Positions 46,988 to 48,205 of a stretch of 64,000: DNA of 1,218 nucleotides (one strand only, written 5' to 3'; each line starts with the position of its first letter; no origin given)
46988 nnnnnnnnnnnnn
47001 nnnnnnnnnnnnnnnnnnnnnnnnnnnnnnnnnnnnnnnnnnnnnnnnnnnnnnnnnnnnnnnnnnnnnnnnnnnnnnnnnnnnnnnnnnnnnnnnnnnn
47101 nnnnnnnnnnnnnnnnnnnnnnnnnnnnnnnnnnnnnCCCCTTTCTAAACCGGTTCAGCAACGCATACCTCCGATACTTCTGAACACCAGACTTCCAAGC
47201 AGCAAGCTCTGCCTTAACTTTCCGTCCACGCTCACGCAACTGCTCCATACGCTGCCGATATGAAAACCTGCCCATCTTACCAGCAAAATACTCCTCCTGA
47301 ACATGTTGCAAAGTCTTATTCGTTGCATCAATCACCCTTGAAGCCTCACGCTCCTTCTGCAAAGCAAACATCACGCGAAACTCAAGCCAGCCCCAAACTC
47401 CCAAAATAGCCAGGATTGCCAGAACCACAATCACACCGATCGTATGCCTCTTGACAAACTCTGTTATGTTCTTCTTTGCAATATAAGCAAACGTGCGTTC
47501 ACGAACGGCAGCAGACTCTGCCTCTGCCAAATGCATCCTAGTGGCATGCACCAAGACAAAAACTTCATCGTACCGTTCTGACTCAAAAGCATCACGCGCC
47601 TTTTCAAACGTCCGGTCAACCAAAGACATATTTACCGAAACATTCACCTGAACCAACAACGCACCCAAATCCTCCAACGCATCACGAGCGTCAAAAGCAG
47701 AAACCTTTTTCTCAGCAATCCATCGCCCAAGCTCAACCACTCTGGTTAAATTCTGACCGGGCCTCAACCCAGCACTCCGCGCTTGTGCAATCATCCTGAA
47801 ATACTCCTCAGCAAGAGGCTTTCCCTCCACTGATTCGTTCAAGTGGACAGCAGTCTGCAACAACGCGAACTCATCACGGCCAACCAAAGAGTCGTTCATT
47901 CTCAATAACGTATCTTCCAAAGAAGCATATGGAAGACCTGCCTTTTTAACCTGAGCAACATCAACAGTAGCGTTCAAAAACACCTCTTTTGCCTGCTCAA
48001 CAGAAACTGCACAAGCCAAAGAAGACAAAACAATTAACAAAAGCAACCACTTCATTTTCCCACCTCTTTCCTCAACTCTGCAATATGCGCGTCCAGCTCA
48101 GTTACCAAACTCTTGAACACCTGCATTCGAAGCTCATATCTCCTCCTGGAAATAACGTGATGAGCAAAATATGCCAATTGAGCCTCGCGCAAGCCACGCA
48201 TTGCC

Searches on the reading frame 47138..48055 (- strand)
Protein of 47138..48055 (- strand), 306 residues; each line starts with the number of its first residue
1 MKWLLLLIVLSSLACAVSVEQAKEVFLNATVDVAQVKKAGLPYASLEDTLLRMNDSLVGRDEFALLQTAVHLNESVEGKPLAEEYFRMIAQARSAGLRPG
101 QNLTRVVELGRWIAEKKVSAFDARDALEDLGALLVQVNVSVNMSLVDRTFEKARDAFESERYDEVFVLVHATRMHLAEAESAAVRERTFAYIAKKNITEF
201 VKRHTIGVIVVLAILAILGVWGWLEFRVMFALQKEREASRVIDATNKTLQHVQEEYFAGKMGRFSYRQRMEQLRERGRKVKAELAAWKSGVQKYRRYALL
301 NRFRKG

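Call 30: search_protein_families(library=pfam, proteins=[window:47138-48055:-], max_evalue=0.01)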
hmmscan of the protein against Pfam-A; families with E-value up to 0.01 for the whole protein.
window:47138-48055:- (306 aa): 0 families

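Call 45: search_protein_families(library=ncbifam, proteins=[window:47138-48055:-], max_evalue=1)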
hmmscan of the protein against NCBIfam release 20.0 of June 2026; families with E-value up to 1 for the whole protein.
window:47138-48055:- (306 aa): 1 family
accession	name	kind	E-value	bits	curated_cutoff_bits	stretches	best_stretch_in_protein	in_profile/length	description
NF045974.1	conju_CD1108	subfamily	0.081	12.7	100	1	178-220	25-67/190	CD1108 family mobile element protein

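Call 72: search_protein_families(library=padloc, proteins=[window:47138-48055:-], max_evalue=0.1)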
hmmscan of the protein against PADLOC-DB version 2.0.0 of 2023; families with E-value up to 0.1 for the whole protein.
window:47138-48055:- (306 aa): 1 family
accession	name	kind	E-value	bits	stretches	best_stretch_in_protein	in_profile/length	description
PDLC02323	AbiEii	-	0.021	12.4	0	113-164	161-213/248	AbiEii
